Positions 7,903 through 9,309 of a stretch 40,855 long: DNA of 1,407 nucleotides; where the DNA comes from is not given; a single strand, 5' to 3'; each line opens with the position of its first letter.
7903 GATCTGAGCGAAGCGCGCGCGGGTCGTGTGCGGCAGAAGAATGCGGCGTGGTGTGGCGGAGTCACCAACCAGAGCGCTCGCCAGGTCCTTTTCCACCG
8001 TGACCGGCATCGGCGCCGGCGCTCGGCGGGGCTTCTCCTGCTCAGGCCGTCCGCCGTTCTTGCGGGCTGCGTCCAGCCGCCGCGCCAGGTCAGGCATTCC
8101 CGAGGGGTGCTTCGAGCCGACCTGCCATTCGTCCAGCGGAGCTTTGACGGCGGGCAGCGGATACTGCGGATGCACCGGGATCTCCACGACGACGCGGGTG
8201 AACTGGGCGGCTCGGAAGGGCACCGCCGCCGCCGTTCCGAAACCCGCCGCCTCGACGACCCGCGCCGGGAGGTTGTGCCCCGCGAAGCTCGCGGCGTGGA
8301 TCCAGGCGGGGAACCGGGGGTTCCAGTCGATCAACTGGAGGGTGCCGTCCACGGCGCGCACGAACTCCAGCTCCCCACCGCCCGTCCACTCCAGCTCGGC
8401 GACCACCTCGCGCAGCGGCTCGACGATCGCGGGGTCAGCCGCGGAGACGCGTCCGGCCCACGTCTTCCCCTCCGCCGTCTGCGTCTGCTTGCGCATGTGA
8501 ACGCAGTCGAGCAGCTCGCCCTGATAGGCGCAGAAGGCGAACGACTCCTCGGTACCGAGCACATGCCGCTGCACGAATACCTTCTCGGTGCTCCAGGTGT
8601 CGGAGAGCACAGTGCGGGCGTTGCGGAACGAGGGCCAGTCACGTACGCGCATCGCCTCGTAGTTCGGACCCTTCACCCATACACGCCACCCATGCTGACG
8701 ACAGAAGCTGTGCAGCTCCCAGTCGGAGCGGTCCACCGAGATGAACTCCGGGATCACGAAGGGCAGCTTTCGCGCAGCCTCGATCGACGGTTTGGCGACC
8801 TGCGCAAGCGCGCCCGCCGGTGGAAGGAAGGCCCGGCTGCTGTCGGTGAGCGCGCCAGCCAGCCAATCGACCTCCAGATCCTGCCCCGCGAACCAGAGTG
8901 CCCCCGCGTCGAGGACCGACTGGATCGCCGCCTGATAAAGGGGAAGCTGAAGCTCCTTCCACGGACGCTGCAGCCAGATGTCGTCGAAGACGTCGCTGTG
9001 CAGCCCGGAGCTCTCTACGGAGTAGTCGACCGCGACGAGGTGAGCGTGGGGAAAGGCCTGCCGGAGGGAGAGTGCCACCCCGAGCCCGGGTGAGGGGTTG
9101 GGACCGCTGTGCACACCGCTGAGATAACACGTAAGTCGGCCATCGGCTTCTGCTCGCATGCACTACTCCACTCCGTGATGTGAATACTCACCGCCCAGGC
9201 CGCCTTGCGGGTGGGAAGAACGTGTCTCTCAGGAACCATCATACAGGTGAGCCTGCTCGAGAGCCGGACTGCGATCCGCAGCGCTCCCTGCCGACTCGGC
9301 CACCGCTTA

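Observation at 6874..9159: Single-polypeptide fusion of ATP-grasp ligase and fold-type-III PLP decarboxylase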

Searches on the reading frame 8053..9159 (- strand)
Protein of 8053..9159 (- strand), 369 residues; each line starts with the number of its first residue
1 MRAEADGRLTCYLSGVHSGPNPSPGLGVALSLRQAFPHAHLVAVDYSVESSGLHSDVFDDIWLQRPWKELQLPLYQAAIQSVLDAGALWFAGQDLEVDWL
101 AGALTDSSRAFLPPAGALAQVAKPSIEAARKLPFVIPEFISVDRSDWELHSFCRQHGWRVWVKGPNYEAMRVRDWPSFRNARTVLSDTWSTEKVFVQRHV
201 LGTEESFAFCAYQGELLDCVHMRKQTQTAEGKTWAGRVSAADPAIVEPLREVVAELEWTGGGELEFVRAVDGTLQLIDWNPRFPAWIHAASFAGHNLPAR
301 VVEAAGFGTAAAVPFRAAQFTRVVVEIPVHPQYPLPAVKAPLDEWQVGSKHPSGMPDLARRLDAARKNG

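Call 13: search_solved_structures(query=window:8053-9159:-, max_evalue=10, show_alignments=2)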
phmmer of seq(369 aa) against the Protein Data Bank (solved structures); distinct sequences matched with E-value up to 10: 0.

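Call 45: search_solved_structures(query=A5, max_evalue=10, show_alignments=3)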
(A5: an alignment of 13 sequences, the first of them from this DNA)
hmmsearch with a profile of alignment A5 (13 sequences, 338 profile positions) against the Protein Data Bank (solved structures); distinct sequences matched with E-value up to 10: 5.
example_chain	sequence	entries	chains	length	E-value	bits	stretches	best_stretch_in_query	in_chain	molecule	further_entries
8j4z_E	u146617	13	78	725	0.00015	24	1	91-323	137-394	Methylcrotonoyl-CoA carboxylase subunit alpha, mitochondrial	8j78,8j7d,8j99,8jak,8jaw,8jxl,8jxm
9tps_G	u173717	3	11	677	0.13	14.3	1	108-299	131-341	Biotin carboxylase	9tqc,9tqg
3qr8_A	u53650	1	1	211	0.69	12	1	5-45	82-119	Baseplate assembly protein V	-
2pn1_A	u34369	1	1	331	1.3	11.1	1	170-296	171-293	Carbamoylphosphate synthase large subunit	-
7w5z_Y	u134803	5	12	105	1.3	11.1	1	238-287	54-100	Cytochrome c oxidase subunit TT25 | Lysozyme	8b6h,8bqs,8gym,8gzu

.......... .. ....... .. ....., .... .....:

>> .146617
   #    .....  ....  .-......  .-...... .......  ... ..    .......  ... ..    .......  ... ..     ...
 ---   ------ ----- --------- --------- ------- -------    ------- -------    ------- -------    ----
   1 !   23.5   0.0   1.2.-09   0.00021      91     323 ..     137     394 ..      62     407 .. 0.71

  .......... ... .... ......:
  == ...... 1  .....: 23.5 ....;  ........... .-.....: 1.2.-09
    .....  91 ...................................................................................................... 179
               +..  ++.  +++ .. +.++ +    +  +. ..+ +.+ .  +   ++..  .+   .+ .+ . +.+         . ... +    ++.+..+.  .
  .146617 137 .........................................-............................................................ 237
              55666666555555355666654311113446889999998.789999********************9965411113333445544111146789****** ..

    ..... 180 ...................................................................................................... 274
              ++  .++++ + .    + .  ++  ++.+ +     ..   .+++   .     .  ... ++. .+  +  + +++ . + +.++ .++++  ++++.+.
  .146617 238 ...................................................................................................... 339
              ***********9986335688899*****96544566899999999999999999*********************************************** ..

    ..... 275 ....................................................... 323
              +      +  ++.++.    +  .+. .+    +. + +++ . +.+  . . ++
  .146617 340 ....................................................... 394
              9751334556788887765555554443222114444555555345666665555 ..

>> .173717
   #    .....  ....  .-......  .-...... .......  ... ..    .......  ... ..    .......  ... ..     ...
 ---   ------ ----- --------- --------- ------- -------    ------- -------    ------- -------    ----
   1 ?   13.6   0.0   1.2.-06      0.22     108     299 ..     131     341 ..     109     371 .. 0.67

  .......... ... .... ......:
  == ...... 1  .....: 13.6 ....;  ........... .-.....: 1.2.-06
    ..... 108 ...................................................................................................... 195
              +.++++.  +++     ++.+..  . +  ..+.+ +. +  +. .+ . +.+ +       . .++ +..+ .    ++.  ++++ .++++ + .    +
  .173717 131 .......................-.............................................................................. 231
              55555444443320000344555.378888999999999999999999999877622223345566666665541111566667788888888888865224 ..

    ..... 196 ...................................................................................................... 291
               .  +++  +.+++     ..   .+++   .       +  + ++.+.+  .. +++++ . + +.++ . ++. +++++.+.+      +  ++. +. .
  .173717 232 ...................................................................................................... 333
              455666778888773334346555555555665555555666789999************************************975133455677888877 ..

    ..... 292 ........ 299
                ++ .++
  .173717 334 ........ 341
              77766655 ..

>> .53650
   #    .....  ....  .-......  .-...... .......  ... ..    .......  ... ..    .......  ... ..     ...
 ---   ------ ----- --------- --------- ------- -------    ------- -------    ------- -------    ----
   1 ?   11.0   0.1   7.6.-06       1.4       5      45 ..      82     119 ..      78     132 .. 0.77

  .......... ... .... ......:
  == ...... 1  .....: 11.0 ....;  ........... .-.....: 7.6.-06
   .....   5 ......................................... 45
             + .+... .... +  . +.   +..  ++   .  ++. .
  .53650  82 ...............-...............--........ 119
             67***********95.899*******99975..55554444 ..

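Call 46: search_protein_families(library=ncbifam, alignment_id=A5, max_evalue=1)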
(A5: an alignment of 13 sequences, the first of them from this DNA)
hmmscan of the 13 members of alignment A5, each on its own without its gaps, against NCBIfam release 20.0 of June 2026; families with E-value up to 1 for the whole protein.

A. member 1, seq(345 aa): 3 families
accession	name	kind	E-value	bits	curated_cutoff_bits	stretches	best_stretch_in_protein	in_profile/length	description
NF009402.0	PRK12767.1-1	equivalog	0.00079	18.3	218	1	192-323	185-317/329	carbamoyl phosphate synthase-like protein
NF005315.0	PRK06849.1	equivalog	0.015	14.4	406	1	181-289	174-282/389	hypothetical protein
NF009406.0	PRK12767.1-5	equivalog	0.14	11.2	271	1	220-301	210-289/327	carbamoyl phosphate synthase-like protein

B. families by the number of members that match (of 13 scanned): 9 families
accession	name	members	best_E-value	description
NF009402.0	PRK12767.1-1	10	2.1e-07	carbamoyl phosphate synthase-like protein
NF009404.0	PRK12767.1-3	9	5e-06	carbamoyl phosphate synthase-like protein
NF009406.0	PRK12767.1-5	6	0.046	carbamoyl phosphate synthase-like protein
NF005315.0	PRK06849.1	4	0.00015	hypothetical protein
NF009405.0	PRK12767.1-4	4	0.00067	carbamoyl phosphate synthase-like protein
NF053643.1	Ddl_archaea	3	0.0092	putative pseudomurein biosynthesis ATP-grasp protein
TIGR04187.1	GRASP_SAV_5884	1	0.01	ATP-grasp ribosomal peptide maturase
NF000014.2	tet_prtrans_34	1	0.058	xanthine phosphoribosyltransferase Tet(34)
NF033398.1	rRNA_meth_EmtA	1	0.16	EmtA family 23S rRNA (guanine(2470)) methyltransferase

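Call 65: search_protein_representatives(protein=window:8125-9159:-)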
Query: 345 residues. Proteins with E-value up to 0.001 (for the whole library): 681; up to 1e-10: 422; up to 1e-30: 174. The best 150 are listed.
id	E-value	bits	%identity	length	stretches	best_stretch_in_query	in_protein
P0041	9.9e-118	409.8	55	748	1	10-341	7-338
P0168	1.8e-108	379.4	50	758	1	6-341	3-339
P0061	5.8e-108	377.7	53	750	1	9-337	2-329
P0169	4.1e-101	355.2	50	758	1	9-341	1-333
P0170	2.0e-100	352.9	49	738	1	11-337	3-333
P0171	8.2e-98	344.3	49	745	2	10-337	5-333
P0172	1.1e-97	343.9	51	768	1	9-340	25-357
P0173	4.1e-96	338.7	51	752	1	10-338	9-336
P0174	2.8e-94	332.7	51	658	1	35-337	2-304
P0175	3.0e-94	332.6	52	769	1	10-329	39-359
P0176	7.5e-94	331.3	47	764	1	11-338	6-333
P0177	5.3e-93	328.5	50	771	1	10-339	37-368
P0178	2.8e-92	326.1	48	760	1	6-338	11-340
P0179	1.1e-91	324.2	48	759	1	7-337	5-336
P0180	1.4e-91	323.8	46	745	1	11-337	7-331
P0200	1.6e-82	294.0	43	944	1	11-338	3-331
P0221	4.1e-73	263.1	43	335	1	5-330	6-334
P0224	1.0e-72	261.7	45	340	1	4-329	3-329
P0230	2.2e-71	257.4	43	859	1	11-335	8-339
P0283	1.4e-50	188.9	42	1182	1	8-303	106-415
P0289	6.9e-47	176.8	37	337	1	8-333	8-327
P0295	1.1e-44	169.5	34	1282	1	5-336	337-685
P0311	6.1e-40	154.0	35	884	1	20-303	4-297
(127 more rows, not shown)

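Call 67: search_protein_families(library=pfam, proteins=[P0295, P0283, P0311, P0230, P0200, P0221, P0224, P0289], max_evalue=0.01)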
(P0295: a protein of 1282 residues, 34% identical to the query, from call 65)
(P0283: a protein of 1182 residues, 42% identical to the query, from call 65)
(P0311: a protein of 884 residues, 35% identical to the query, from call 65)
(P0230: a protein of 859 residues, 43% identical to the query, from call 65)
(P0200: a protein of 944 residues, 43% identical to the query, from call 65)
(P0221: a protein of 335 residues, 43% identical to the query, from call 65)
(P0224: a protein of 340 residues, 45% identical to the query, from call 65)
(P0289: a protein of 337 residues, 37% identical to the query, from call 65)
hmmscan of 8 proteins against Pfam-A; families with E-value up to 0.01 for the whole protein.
P0295 (1282 aa): 1 family
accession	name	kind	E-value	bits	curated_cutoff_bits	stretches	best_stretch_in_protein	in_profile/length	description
PF02784.22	Orn_Arg_deC_N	-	1.1e-08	35.2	23.4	1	774-991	8-245/247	Pyridoxal-dependent decarboxylase, pyridoxal binding domain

P0283 (1182 aa): 3 families
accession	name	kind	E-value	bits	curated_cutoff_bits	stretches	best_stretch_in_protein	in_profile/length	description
PF02784.22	Orn_Arg_deC_N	-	2e-09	37.6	23.4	1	911-1068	83-245/247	Pyridoxal-dependent decarboxylase, pyridoxal binding domain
PF15632.11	ATPgrasp_Ter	-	9.8e-06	25.8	29.1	1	323-424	22-115/131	ATP-grasp in the biosynthetic pathway with Ter operon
PF00278.28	Orn_DAP_Arg_deC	-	1.8e-05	25.4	23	1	1024-1158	5-92/95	Pyridoxal-dependent decarboxylase, C-terminal sheet domain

P0311 (884 aa): 1 family
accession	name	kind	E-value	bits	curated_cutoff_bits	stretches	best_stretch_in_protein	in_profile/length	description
PF02784.22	Orn_Arg_deC_N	-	1.8e-11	44.3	23.4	1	502-744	14-246/247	Pyridoxal-dependent decarboxylase, pyridoxal binding domain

P0230 (859 aa): 3 families
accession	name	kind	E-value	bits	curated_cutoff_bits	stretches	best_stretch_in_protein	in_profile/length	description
PF02784.22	Orn_Arg_deC_N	-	7.4e-09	35.8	23.4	1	572-686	126-246/247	Pyridoxal-dependent decarboxylase, pyridoxal binding domain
PF00278.28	Orn_DAP_Arg_deC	-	9.9e-05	23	23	1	763-841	19-95/95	Pyridoxal-dependent decarboxylase, C-terminal sheet domain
PF15632.11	ATPgrasp_Ter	-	0.00012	22.3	29.1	1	191-307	4-112/131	ATP-grasp in the biosynthetic pathway with Ter operon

P0200 (944 aa): 2 families
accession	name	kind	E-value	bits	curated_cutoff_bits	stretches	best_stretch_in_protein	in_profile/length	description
PF02784.22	Orn_Arg_deC_N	-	5.4e-07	29.7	23.4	1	515-628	129-245/247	Pyridoxal-dependent decarboxylase, pyridoxal binding domain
PF15632.11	ATPgrasp_Ter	-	0.003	17.8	29.1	1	186-305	4-115/131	ATP-grasp in the biosynthetic pathway with Ter operon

P0221 (335 aa): 1 family
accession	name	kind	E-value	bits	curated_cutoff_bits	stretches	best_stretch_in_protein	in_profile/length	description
PF15632.11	ATPgrasp_Ter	-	0.002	18.4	29.1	0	274-311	74-111/131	ATP-grasp in the biosynthetic pathway with Ter operon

P0224 (340 aa): 1 family
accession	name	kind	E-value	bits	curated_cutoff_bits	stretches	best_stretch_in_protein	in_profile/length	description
PF15632.11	ATPgrasp_Ter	-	2.6e-08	34.1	29.1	1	194-312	5-114/131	ATP-grasp in the biosynthetic pathway with Ter operon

P0289 (337 aa): 1 family
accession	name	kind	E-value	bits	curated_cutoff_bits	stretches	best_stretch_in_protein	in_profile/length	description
PF15632.11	ATPgrasp_Ter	-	0.00052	20.2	29.1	1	245-305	55-114/131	ATP-grasp in the biosynthetic pathway with Ter operon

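Call 70: list_cluster_members(proteins=[P0295, P0283, P0311, P0221, P0224, P0289, P0200])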
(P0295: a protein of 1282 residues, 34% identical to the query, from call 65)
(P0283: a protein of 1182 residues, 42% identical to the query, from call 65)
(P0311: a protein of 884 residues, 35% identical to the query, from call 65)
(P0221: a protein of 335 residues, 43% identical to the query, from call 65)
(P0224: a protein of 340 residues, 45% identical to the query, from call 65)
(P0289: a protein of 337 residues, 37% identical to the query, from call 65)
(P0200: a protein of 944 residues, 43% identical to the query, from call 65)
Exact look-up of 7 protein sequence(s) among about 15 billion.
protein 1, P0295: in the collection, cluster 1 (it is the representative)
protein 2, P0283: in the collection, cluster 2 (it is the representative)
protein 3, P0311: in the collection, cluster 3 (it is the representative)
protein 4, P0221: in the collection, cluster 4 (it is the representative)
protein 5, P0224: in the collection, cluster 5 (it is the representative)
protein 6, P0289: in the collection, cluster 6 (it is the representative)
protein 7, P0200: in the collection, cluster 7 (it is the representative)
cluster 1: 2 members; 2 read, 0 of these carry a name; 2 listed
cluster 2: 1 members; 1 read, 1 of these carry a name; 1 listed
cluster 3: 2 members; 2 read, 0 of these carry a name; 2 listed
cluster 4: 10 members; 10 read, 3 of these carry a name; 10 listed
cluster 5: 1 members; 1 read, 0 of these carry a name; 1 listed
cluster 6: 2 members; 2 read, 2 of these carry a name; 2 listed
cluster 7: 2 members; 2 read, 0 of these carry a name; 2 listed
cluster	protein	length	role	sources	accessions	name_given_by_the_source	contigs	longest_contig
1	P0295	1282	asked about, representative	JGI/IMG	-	-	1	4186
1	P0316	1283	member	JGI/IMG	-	-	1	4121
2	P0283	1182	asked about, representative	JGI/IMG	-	diaminopimelate decarboxylase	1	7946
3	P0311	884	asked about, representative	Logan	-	-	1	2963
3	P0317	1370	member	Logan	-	-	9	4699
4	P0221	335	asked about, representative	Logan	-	-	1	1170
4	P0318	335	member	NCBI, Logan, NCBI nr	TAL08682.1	MAG: hypothetical protein EPO02_12370 [Nitrospirae bacterium] | MAG: hypothetical protein EPO02_12370 [Nitrospirota bacterium]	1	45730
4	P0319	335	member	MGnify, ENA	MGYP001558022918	FL=1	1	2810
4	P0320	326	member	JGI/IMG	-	hypothetical protein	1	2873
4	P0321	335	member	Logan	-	-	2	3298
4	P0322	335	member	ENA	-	-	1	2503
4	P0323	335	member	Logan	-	-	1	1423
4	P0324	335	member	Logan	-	-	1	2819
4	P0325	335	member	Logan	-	-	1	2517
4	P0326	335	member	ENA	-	-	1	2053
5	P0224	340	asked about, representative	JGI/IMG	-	-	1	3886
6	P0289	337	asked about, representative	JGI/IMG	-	diaminopimelate decarboxylase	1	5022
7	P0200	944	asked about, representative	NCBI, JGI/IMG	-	-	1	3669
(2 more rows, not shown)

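Call 71: find_encoding_contigs(protein=P0318, flank=6000, max_places=2)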
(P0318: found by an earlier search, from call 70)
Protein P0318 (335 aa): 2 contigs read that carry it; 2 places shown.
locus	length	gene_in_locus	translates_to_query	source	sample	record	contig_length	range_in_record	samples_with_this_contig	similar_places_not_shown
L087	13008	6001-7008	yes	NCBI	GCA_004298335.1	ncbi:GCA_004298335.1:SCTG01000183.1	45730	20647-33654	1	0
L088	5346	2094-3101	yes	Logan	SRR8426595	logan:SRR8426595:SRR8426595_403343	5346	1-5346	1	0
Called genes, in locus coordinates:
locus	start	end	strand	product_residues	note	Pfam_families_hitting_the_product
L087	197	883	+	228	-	PF05362:Lon_C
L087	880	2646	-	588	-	PF00999:Na_H_Exchanger, PF02254:TrkA_N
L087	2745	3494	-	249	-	PF00106:adh_short, PF08659:KR, PF23441:SDR (weak), PF13561:adh_short_C2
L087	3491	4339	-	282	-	PF14801:TrmI-like_N, PF08704:GCD14, PF01135:PCMT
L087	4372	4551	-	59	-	-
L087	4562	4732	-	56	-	PF06348:DUF1059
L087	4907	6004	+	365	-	PF08100:Dimerisation (weak), PF00891:Methyltransf_2, PF13489:Methyltransf_23, PF13649:Methyltransf_25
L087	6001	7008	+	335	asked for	-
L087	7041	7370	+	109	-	-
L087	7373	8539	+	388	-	PF00278:Orn_DAP_Arg_deC (weak), PF02784:Orn_Arg_deC_N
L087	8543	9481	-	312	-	PF22082:TtuA_LIM_N, PF01171:ATP_bind_3, PF01507:PAPS_reduct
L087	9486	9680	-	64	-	PF02597:ThiS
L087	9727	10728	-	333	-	PF01087:GalP_UDP_transf, PF16268:DUF4921, PF16285:DUF4931_N, PF02744:GalP_UDP_tr_C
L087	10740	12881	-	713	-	PF03065:Glyco_hydro_57, PF09094:AmyA-A_glucT_m, PF09095:AmyA-gluTrfs_C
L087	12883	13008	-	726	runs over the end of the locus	PF03065:Glyco_hydro_57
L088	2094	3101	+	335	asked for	-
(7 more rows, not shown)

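Call 72: find_encoding_contigs(protein=P0317, flank=3000, max_places=2)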
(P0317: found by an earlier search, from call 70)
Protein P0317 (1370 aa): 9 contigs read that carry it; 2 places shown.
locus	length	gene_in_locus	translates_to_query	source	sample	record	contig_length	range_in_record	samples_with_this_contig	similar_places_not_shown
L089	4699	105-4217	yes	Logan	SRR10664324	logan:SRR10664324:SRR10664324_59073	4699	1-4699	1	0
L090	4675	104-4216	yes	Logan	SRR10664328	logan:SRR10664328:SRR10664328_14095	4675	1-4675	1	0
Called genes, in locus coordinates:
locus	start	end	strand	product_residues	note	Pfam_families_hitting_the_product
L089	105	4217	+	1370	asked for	PF18016:SAM_3, PF02784:Orn_Arg_deC_N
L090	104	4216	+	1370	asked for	PF18016:SAM_3, PF02784:Orn_Arg_deC_N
